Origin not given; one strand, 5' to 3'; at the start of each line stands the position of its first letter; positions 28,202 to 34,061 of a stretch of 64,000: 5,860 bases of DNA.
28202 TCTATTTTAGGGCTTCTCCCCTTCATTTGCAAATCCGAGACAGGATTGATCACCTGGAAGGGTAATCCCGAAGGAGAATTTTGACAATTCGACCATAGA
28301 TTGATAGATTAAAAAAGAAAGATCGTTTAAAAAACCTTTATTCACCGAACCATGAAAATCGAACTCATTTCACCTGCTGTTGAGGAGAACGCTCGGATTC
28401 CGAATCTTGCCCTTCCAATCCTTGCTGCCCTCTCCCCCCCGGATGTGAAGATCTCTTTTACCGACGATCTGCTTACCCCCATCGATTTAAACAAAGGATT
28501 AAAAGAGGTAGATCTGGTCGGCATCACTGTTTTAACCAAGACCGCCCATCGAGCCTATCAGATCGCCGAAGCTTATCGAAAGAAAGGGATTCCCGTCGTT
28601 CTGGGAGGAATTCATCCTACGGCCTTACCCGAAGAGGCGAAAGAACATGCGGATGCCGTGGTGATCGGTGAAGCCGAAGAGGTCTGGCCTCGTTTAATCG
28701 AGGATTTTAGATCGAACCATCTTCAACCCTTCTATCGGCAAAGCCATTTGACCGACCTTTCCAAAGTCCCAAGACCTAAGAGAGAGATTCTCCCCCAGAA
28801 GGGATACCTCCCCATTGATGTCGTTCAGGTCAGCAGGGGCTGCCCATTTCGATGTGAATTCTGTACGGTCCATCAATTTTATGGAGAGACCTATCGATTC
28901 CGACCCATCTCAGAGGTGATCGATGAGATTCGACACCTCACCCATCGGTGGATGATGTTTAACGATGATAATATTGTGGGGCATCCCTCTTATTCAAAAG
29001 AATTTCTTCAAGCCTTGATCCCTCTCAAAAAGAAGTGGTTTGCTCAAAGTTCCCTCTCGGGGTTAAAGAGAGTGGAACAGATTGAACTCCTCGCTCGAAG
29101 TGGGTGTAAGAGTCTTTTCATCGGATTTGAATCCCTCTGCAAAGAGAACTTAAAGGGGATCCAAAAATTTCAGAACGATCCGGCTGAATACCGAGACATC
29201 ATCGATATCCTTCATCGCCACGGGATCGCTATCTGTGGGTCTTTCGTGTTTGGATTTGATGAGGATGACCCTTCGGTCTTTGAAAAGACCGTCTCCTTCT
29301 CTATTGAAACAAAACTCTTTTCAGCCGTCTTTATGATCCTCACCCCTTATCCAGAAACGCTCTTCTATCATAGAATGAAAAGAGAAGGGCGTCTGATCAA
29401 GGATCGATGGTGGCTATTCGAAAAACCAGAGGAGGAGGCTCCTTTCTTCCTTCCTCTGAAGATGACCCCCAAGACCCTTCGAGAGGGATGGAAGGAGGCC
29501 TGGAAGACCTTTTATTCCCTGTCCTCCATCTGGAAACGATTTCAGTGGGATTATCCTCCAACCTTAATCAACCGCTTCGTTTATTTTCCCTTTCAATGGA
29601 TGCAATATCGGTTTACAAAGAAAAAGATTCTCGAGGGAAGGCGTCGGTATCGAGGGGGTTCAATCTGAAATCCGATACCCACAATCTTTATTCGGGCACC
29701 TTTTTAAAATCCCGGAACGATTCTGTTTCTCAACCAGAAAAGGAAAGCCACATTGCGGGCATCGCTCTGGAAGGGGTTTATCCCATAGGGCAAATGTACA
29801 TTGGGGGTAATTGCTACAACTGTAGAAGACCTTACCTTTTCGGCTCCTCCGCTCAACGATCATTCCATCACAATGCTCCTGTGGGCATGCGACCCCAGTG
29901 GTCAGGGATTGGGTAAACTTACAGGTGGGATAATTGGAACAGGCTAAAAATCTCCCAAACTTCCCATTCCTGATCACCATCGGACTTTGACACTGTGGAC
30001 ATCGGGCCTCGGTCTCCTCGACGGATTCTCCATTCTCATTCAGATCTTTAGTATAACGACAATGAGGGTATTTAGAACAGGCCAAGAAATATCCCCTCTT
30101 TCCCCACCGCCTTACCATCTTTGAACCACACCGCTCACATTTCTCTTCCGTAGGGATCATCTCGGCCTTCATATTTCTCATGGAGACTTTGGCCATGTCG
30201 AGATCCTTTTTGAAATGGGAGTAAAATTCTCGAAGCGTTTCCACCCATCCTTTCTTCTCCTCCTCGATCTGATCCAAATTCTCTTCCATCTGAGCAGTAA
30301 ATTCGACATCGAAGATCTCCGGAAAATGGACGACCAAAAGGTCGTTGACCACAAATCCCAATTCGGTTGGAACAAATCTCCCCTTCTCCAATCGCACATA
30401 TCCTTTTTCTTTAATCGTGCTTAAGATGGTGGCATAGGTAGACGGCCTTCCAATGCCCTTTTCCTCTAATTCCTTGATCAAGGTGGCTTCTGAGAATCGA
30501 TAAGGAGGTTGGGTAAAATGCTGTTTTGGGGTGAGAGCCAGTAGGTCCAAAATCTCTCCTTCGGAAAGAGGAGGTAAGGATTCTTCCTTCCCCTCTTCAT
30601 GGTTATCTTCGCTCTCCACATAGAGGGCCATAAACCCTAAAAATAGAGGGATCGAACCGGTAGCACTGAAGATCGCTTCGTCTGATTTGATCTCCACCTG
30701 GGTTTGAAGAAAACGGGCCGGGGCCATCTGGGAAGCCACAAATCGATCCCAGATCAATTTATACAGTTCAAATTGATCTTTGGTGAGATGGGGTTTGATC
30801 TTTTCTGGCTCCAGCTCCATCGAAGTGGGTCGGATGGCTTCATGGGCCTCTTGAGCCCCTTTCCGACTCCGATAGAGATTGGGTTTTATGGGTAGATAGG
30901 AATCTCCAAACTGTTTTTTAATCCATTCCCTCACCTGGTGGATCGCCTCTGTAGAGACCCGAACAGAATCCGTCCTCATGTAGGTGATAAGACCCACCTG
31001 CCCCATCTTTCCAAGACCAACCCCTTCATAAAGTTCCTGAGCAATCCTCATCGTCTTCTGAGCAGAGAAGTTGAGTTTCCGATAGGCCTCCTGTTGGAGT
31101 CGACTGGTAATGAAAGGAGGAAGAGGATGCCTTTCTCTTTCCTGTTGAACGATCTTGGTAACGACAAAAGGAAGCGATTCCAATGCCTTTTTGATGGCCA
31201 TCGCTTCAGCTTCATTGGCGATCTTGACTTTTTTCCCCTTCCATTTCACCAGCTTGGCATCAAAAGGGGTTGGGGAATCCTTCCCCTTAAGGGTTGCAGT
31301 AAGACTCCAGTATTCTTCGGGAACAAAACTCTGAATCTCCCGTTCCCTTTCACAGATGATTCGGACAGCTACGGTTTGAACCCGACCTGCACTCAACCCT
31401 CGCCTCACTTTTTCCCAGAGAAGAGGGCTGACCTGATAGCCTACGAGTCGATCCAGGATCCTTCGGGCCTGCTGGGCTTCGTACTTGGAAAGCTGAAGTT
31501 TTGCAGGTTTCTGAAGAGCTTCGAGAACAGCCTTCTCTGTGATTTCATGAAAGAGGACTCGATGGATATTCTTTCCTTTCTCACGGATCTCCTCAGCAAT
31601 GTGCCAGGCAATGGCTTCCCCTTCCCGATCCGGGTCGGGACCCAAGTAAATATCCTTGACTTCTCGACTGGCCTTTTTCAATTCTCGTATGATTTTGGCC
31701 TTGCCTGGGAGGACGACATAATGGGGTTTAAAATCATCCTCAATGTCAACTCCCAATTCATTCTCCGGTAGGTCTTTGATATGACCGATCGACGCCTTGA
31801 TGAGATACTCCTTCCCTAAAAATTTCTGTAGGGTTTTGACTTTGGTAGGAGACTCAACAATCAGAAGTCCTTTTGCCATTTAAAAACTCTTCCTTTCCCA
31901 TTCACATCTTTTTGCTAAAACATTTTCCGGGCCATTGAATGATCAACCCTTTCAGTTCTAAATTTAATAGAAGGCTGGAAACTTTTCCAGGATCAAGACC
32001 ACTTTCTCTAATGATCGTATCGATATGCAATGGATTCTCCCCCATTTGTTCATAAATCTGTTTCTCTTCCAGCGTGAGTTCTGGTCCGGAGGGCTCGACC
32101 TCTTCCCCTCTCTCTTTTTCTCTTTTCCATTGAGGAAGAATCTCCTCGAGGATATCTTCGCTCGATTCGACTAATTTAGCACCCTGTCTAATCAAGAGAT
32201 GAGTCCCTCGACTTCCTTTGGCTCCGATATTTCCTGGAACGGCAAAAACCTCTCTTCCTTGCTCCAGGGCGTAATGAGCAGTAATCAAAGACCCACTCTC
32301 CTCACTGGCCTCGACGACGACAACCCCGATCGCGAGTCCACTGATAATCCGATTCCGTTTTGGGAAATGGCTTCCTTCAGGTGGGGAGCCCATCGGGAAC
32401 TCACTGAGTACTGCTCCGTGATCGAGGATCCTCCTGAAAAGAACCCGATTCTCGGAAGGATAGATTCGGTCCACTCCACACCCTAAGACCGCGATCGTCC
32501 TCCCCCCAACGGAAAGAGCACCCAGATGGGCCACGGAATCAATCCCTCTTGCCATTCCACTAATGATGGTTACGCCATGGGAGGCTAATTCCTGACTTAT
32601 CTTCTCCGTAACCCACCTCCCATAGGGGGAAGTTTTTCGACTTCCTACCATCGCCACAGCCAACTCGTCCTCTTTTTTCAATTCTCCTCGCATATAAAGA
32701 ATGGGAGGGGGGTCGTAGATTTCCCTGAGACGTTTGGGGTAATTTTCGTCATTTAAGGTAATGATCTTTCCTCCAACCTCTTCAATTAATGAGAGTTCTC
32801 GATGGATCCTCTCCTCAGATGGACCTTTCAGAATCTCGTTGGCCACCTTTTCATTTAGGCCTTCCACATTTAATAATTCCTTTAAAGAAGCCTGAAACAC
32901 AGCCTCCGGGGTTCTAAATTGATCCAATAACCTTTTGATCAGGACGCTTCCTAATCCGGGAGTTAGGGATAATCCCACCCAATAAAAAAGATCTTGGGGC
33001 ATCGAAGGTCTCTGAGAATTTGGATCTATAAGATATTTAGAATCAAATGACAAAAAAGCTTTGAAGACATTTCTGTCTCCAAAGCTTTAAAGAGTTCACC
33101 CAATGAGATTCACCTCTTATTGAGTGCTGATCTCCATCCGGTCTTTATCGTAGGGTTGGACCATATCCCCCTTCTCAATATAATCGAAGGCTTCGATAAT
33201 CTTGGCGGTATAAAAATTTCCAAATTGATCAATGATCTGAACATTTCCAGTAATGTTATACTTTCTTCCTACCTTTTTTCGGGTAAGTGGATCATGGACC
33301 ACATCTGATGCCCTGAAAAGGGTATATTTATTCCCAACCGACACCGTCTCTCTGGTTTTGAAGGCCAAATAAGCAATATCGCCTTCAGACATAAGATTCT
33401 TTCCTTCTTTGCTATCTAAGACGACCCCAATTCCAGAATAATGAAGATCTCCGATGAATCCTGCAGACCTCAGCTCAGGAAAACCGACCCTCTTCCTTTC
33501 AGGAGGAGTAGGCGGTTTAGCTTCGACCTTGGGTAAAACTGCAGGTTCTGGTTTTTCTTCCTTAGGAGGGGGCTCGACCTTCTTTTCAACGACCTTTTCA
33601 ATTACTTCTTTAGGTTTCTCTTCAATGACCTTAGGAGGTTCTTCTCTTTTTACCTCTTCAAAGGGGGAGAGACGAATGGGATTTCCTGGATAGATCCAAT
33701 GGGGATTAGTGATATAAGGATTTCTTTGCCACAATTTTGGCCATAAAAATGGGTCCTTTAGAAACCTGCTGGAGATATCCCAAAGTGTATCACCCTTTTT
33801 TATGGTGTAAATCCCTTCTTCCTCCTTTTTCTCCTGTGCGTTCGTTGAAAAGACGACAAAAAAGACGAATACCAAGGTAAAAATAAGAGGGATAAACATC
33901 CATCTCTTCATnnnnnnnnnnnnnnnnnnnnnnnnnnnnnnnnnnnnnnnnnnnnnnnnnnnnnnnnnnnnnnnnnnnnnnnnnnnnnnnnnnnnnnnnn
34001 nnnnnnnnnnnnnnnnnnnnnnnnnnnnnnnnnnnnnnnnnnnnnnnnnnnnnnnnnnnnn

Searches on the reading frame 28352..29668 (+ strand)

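Call 32: search_protein_families(library=pfam, proteins=[window:28352-29668:+], max_evalue=0.00001)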
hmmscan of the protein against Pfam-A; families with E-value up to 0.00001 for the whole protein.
window:28352-29668:+ (438 aa): 4 families
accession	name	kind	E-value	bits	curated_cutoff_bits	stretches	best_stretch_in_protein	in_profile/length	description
PF04055.27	Radical_SAM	-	1.4e-16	61.6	29.5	1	159-315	2-164/166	Radical SAM superfamily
PF02310.24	B12-binding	-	2.2e-12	47.3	32.1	1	52-114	51-119/121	B12 binding domain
PF19864.5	Radical_SAM_N2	-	4.2e-07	30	29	1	70-140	76-146/151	Radical SAM proteins, N-terminal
PF13282.11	DUF4070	-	1.5e-06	28.7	22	1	336-398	1-59/144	Domain of unknown function (DUF4070)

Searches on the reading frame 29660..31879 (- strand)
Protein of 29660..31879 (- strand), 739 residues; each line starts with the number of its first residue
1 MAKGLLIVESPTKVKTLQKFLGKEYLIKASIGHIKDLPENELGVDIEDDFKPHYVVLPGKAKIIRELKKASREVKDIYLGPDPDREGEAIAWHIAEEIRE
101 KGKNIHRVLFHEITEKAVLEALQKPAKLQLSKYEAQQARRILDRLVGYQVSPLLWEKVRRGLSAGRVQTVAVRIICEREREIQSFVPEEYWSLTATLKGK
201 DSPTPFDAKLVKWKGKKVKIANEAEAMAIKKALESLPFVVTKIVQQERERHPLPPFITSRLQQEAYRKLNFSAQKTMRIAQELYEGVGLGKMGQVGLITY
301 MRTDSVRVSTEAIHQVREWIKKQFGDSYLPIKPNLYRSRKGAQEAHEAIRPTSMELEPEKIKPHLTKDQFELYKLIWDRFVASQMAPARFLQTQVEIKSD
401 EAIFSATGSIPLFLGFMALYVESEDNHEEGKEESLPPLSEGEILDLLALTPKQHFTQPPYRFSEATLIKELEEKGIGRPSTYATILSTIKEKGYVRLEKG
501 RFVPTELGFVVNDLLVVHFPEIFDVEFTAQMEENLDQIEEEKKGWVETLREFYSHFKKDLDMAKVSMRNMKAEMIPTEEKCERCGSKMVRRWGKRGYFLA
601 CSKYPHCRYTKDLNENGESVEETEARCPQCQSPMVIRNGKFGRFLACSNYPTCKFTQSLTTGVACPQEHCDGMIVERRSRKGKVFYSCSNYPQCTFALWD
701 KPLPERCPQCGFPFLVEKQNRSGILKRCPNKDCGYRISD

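Call 32: search_protein_families(library=pfam, proteins=[window:29660-31879:-], max_evalue=0.00001)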
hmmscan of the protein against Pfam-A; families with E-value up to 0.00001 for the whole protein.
window:29660-31879:- (739 aa): 3 families
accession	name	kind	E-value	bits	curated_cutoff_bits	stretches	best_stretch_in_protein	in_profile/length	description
PF01131.25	Topoisom_bac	-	7.4e-129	430.8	35.1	1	131-549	5-410/411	DNA topoisomerase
PF01396.24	Zn_ribbon_Top1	-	5.3e-41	138.6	32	3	626-659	3-36/39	Topoisomerase DNA binding C4 zinc finger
PF01751.28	Toprim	-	2.8e-19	69.5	23.1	1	5-113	2-96/96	Toprim domain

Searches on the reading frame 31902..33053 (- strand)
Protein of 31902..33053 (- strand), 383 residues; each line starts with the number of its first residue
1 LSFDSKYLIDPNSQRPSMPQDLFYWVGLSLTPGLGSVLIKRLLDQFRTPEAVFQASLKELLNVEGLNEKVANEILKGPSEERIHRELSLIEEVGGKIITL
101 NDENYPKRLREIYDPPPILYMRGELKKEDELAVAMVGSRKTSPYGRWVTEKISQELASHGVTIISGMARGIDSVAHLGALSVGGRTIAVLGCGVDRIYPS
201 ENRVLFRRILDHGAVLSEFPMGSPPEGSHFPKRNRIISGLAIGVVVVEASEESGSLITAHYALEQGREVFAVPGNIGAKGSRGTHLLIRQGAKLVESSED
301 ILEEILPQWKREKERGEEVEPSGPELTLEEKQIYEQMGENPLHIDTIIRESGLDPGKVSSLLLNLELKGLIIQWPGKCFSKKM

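Call 32: search_protein_families(library=pfam, proteins=[window:31902-33053:-], max_evalue=0.00001)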
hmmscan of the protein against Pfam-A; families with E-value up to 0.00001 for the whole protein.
window:31902-33053:- (383 aa): 3 families
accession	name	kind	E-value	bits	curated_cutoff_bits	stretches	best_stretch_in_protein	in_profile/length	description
PF02481.21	DNA_processg_A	-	2.1e-81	272.6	29.6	1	91-296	3-211/212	DNA recombination-mediator protein A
PF17782.7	DprA_WH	-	1e-18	67.5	22.9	1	320-377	4-61/61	DprA winged helix domain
PF14520.12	HHH_5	-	2.9e-07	31.3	27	1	32-75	8-52/57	Helix-hairpin-helix domain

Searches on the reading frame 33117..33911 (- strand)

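Call 32: search_protein_families(library=pfam, proteins=[window:33117-33911:-], max_evalue=0.00001)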
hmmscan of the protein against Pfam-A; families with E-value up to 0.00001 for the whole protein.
window:33117-33911:- (264 aa): 1 family
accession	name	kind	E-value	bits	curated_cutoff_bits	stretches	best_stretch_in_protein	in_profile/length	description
PF01476.26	LysM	-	2.4e-08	34.2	20.9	1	35-81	1-42/43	LysM domain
